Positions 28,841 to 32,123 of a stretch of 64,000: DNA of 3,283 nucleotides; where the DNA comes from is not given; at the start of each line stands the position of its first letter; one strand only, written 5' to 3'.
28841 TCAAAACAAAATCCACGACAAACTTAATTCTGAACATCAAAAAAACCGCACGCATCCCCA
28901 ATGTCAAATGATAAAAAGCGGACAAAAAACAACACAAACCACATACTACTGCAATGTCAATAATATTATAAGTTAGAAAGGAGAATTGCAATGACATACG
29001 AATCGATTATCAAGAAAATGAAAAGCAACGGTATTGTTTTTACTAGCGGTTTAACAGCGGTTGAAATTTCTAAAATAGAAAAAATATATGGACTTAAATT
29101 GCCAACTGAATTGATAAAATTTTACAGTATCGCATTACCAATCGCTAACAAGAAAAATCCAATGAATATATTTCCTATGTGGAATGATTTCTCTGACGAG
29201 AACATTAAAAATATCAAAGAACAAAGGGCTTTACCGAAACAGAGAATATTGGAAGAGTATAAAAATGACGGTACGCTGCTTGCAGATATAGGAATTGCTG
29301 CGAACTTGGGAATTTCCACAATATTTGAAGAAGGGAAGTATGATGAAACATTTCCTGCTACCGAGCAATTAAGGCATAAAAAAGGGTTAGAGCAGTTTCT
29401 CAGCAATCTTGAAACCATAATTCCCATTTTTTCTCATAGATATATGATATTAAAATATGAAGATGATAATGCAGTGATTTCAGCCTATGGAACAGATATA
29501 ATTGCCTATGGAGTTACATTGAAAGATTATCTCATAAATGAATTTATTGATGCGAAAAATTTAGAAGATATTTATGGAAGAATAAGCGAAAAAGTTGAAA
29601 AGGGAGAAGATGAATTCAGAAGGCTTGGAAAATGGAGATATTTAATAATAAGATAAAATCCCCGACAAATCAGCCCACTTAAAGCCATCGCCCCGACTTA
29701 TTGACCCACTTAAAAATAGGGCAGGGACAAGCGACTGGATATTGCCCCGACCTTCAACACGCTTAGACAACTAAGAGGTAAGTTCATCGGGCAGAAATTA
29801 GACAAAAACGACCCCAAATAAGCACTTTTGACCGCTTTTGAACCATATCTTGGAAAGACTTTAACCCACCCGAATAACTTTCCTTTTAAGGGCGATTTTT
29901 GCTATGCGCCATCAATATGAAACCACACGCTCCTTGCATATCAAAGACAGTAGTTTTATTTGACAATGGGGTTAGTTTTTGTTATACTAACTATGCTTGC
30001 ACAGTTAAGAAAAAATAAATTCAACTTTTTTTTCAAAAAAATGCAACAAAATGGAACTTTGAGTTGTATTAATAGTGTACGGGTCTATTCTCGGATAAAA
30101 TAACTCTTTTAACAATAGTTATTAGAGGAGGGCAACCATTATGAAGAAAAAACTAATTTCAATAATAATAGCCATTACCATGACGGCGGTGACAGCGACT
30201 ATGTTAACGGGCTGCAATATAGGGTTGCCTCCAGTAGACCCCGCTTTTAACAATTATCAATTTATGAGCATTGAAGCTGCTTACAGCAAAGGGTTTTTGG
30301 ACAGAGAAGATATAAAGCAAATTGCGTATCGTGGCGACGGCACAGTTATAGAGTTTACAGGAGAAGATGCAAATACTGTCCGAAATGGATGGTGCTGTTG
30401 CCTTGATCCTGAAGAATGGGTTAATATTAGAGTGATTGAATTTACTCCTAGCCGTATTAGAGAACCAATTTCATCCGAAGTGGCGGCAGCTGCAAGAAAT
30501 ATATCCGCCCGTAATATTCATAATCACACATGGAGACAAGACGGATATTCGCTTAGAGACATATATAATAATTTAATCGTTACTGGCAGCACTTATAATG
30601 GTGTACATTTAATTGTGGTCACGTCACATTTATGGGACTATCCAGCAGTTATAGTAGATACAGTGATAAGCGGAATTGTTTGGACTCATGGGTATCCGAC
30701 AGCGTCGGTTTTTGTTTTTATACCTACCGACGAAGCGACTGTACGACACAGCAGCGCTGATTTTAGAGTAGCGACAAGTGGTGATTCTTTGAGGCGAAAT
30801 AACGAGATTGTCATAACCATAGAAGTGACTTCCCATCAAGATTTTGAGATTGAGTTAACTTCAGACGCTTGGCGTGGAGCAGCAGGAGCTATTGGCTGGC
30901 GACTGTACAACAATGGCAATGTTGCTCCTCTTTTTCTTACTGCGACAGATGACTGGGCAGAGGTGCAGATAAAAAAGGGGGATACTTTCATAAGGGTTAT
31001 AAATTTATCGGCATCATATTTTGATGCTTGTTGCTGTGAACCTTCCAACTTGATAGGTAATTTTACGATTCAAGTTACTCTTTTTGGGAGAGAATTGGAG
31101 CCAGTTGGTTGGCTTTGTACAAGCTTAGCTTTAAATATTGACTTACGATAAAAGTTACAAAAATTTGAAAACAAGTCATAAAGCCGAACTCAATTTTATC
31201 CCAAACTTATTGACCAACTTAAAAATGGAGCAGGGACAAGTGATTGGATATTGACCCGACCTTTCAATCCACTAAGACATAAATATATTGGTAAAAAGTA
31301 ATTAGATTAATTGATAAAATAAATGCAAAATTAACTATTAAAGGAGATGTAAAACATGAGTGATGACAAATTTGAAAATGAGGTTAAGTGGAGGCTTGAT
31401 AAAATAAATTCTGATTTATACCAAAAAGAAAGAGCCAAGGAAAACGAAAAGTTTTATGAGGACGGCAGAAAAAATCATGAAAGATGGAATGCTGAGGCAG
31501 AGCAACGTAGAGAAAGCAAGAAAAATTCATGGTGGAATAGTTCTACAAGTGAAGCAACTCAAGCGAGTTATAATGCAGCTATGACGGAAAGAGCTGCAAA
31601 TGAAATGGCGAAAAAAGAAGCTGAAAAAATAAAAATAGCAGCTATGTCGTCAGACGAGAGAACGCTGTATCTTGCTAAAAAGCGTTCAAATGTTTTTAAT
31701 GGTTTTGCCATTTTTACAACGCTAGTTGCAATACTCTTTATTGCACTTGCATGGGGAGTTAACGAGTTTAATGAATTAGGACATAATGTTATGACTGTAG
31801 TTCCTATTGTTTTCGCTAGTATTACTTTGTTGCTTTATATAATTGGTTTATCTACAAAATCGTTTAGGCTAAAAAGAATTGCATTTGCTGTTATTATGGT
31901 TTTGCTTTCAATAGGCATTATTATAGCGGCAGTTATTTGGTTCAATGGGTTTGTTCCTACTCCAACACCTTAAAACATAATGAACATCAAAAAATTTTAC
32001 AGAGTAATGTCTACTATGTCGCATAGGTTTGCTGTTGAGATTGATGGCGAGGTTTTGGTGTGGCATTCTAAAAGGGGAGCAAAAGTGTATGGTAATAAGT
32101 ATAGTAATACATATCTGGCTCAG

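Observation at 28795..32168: Three-gene island replaces prpC-prkC between rlmN and rsgA and carries a ghost rsgA start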

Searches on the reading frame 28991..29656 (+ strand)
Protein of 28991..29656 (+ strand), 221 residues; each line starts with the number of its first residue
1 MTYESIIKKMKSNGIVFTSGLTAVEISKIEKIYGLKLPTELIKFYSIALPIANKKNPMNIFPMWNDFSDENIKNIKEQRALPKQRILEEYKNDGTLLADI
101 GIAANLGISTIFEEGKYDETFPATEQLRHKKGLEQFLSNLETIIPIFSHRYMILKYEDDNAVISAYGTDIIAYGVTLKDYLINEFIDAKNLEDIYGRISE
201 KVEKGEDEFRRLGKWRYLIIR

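Call 5: search_protein_families(library=pfam, proteins=[window:28991-29656:+], max_evalue=0.01)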
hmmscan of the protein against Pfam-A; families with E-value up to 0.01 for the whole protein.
window:28991-29656:+ (221 aa): 1 family
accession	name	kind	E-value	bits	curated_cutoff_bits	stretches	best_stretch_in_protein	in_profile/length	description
PF09346.15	SMI1_KNR4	-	0.0024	18.9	25.4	1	20-65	1-52/125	SMI1 / KNR4 family (SUKH-1)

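Call 76: search_protein_representatives(protein=window:28991-29656:+)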
Query: 221 residues. Proteins with E-value up to 0.001 (for the whole library): 382; up to 1e-10: 92; up to 1e-30: 1. The best 150 are listed.
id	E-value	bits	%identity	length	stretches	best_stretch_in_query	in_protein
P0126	3.3e-135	464.5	100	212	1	10-221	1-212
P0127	2.8e-22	95.5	45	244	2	4-88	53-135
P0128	3.3e-22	95.3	41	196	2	5-101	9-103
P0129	3.5e-22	95.2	43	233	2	5-94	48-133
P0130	7.3e-22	94.1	43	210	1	1-193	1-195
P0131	2.0e-21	92.7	38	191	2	2-90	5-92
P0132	3.2e-21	92.0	50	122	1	1-106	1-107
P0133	3.4e-21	92.0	43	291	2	5-86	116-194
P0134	2.1e-19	86.1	45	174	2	3-87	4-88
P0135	2.2e-19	86.0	46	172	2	1-79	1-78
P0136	4.7e-19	85.0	43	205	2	6-87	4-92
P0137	9.2e-19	84.0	44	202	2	3-92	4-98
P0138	1.1e-18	83.8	38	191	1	5-188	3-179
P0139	1.1e-18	83.8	44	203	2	9-94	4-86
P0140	1.2e-18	83.6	46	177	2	10-90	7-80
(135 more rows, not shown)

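Call 78: search_protein_families(library=pfam, alignment_id=A3, max_evalue=0.01)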
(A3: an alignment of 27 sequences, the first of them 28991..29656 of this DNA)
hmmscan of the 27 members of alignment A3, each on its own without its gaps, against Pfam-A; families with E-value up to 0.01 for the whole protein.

A. member 1, window:28991-29656:+ (221 aa): 1 family
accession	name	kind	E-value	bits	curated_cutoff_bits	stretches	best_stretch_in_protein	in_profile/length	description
PF09346.15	SMI1_KNR4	-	0.0024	18.9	25.4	1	20-65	1-52/125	SMI1 / KNR4 family (SUKH-1)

B. families by the number of members that match (of 27 scanned): 5 families
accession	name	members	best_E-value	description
PF09346.15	SMI1_KNR4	21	3.2e-08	SMI1 / KNR4 family (SUKH-1)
PF14567.11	SUKH_5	8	7.6e-05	SMI1-KNR4 cell-wall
PF14568.11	SUKH_6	3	2.4e-05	SMI1-KNR4 cell-wall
PF07261.16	DnaB_2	1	0.00049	Replication initiation and membrane attachment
PF11474.14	TEN_TERT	1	0.0042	Telomerase reverse transcriptase, TEN domain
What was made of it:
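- On SUKH (SMI1/KNR4) superfamily, for ORF-A: 21 of 27 homologues hit SMI1_KNR4, best E 3e-8 (call 78).
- Checked: However, 21 of 27 homologues hit SMI1_KNR4 (call 78).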

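Call 85: predict_structure(alignment_id=A3)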
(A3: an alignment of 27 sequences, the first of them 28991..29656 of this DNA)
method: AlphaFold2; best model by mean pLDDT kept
length: 221 residues; sequences in the alignment: 27
mean_pLDDT: 86.9   pTM: 0.84
mean pLDDT of the five models: 86.9, 86.8, 85.9, 85.7, 85.3
residues with pLDDT >= 90: 135; 70-90: 55; 50-70: 31; < 50: 0
segments of 3 or more residues with pLDDT < 50: none
pLDDT, mean of each block of 10 residues (from residue 1): 97 95 98 98 98 80 97 97 92 70 60 56 78 91 97 94 93 93 89 76 75 89 72
secondary structure, 60 per line:
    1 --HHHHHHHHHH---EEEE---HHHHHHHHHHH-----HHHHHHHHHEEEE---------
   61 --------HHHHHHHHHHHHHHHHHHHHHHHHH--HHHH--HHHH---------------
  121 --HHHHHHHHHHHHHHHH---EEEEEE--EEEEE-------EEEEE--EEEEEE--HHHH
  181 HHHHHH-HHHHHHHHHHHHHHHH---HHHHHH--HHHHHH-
elements in order: H3-12 E16-19 H23-33 H39-47 E48-51 H69-93 H96-99 H102-105 H123-138 E142-147 E150-154 E162-166 E169-174 H177-186 H188-203 H207-212 H215-220

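Call 88: fold_search(model_id=the predicted structure, library=pdb)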
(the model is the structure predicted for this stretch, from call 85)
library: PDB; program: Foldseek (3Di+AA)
matches with E <= 10: 76; with E <= 0.001: 0
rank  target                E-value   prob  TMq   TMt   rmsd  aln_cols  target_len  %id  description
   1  4iqn_A                1.5e-01  0.72  0.41  0.41   8.8       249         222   13  Crystal structure of uncharacterized protein from Salmonella enterica subsp. enterica serovar typhimurium str. 14028s (released 2013-01-23)
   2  4iqn_C                3.6e-01  0.54  0.42  0.42   8.6       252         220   12  Crystal structure of uncharacterized protein from Salmonella enterica subsp. enterica serovar typhimurium str. 14028s (released 2013-01-23)
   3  6qbo_A                7.3e-01  0.44  0.39  0.39   9.6       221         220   10  structure of the core domaine of Knr4, an intrinsically disordered protein from Saccharomyces cerevisiae - mutant S203 (released 2020-01-29)
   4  3d5p_A                8.1e-01  0.51  0.32  0.50   8.6       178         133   11  CRYSTAL STRUCTURE OF A PUTATIVE GLUCAN SYNTHESIS REGULATOR OF SMI1/KNR4 FAMILY (BF1740) FROM BACTEROIDES FRAGILIS NCTC (released 2008-07-15)
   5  6qbr_B                9.6e-01  0.28  0.35  0.34  10.0       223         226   10  structure of the core domaine of Knr4, an intrinsically disordered protein from Saccharomyces cerevisiae - mutant S200 (released 2020-01-29)
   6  6qbp_A                1.0e+00  0.38  0.39  0.40   8.7       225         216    8  structure of the core domaine of Knr4, an intrinsically disordered protein from Saccharomyces cerevisiae - mutant S203 (released 2020-01-29)
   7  6qbm_A                1.0e+00  0.38  0.39  0.39   8.8       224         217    8  structure of the core domaine of Knr4, an intrinsically disordered protein from Saccharomyces cerevisiae - mutant S200 (released 2020-01-29)
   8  8aj2_B                1.1e+00  0.25  0.35  0.35   9.4       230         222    9  structure of the ordered core of Knr4 (loop 189-217 deleted) (released 2023-04-26)
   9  6qbm_B                1.1e+00  0.38  0.39  0.39   8.8       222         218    7  structure of the core domaine of Knr4, an intrinsically disordered protein from Saccharomyces cerevisiae - mutant S200 (released 2020-01-29)
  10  6qbp_B                1.1e+00  0.35  0.39  0.39   7.7       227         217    8  structure of the core domaine of Knr4, an intrinsically disordered protein from Saccharomyces cerevisiae - mutant S203 (released 2020-01-29)
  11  6qbr_A                1.2e+00  0.38  0.40  0.40   9.2       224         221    9  structure of the core domaine of Knr4, an intrinsically disordered protein from Saccharomyces cerevisiae - mutant S200 (released 2020-01-29)
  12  6qbn_B                1.3e+00  0.41  0.40  0.41   9.5       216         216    9  structure of the core domaine of Knr4, an intrinsically disordered protein from Saccharomyces cerevisiae - mutant S200 (released 2020-01-29)
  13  5j1b_A                1.4e+00  0.33  0.38  0.39   9.4       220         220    9  structure of the core domaine of Knr4, an intrinsically disordered protein from Saccharomyces cerevisiae - WT. (released 2017-04-05)
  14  6qbn_A                1.6e+00  0.25  0.38  0.39  10.0       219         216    8  structure of the core domaine of Knr4, an intrinsically disordered protein from Saccharomyces cerevisiae - mutant S200 (released 2020-01-29)
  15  6qbq_B                1.8e+00  0.20  0.34  0.34  10.8       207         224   11  structure of the core domaine of Knr4, an intrinsically disordered protein from Saccharomyces cerevisiae - mutant S200 (released 2020-01-29)
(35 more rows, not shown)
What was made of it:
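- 28991..29656 (+): Cargo 1 (ORF-A), a SUKH/SMI1-KNR4-like protein of 221 aa. AF2 model pLDDT 87; top PDB matches are Knr4/SMI1/YobK but with E above 0.1 (calls 85, 88).
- On SUKH (SMI1/KNR4) superfamily, for ORF-A: The top fold matches are Knr4, BF1740 and YobK, but with E above 0.1 and TM about 0.4 (call 88).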

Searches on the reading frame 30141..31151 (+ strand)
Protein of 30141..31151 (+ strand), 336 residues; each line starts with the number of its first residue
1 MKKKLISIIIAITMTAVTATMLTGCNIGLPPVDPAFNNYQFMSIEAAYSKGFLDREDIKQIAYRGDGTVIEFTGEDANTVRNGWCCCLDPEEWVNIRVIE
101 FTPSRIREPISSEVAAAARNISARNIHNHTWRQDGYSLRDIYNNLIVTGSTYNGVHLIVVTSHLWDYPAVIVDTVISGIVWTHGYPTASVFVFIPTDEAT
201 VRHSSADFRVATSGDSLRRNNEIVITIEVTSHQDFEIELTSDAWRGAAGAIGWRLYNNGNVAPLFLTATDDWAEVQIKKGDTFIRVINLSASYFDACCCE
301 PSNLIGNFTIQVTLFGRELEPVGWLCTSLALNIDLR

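Call 5: search_protein_families(library=pfam, proteins=[window:30141-31151:+], max_evalue=0.01)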
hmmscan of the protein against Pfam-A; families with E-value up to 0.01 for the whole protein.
window:30141-31151:+ (336 aa): 0 families

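Call 53: find_homologous_proteins(query=window:30141-31151:+, max_evalue=0.001)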
Query window:30141-31151:+ (336 aa): 4 proteins with E <= 0.001 among 2811 candidates.
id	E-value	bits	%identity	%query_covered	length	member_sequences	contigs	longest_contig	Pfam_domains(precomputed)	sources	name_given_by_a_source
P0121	1.0e-227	773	100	100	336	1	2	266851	-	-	-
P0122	9.2e-138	477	59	100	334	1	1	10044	-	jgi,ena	-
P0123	4.1e-105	370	51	94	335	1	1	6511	-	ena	-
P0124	7.2e-77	277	75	48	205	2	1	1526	-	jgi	-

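Call 55: find_encoding_contigs(protein=P0122, flank=10000, max_places=3)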
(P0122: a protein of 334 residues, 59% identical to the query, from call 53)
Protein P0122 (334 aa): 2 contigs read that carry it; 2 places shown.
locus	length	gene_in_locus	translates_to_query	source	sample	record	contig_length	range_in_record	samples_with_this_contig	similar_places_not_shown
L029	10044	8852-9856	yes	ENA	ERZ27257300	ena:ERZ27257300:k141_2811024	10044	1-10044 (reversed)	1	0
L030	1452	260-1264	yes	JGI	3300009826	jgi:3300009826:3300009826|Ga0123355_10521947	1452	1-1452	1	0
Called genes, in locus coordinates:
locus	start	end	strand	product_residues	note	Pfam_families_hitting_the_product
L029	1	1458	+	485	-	?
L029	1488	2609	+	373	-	PF14512:TM1586_NiRdase (weak), PF00881:Nitroreductase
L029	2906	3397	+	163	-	PF00466:Ribosomal_L10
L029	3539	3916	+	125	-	PF16320:Ribosomal_L12_N, PF00542:Ribosomal_L12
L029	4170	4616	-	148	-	PF13560:HTH_31 (faint), PF07022:Phage_CI_repr (faint), PF01381:HTH_3, PF13443:HTH_26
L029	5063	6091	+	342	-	PF05987:DUF898, PF20403:DUF6693 (faint)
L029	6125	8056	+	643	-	PF00330:Aconitase, PF00694:Aconitase_C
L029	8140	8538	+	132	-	PF01042:Ribonuc_L-PSP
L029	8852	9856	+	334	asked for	-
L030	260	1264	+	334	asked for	-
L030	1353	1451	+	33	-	?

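Call 56: find_encoding_contigs(protein=P0123, flank=10000, max_places=3)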
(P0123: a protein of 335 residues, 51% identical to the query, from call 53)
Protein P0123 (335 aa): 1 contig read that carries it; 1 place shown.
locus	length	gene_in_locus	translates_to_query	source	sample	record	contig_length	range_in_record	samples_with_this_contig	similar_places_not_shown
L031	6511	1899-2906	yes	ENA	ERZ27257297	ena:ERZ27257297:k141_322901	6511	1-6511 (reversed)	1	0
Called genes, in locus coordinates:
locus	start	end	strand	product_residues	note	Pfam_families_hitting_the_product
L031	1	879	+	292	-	?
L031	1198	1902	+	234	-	PF00106:adh_short, PF08659:KR, PF13561:adh_short_C2, PF23441:SDR (faint)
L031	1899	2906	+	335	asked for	-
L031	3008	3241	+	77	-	-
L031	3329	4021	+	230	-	-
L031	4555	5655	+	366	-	PF00712:DNA_pol3_beta, PF02767:DNA_pol3_beta_2, PF02768:DNA_pol3_beta_3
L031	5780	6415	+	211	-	PF00702:Hydrolase, PF08282:Hydrolase_3 (faint), PF12710:HAD, PF13419:HAD_2, PF13242:Hydrolase_like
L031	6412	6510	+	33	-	?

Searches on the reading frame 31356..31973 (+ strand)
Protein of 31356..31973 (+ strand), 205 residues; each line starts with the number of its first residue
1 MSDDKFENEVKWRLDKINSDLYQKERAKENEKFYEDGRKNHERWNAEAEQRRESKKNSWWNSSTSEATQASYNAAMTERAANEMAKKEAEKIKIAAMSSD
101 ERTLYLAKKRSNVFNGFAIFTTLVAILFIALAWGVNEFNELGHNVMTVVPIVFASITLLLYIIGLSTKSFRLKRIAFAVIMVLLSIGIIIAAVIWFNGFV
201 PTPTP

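Call 5: search_protein_families(library=pfam, proteins=[window:31356-31973:+], max_evalue=0.01)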
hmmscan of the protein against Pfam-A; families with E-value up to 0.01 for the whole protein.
window:31356-31973:+ (205 aa): 2 families
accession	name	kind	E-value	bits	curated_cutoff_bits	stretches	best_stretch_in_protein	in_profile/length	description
PF10310.14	DUF5427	-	4.1e-05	23.2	25.1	1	24-115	97-192/461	Family of unknown function (DUF5427)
PF12420.13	DUF3671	-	0.0074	16.2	34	0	15-175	59-218/223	Fam-L, Fam-M like protein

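Call 65: find_homologous_proteins(query=window:31356-31973:+, max_evalue=0.001)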
Query window:31356-31973:+ (205 aa): 1 proteins with E <= 0.001 among 692 candidates.
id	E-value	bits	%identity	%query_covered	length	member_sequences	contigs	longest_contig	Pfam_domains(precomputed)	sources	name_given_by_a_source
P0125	3.6e-128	443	100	100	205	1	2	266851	-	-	-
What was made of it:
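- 31356..31973 (+): Cargo 3 (ORF-C), an orphan membrane protein of 205 aa. No homologue in the 5.8-billion-protein search (call 65).
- Tried and rejected: ORF-C is an orphan (call 65).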
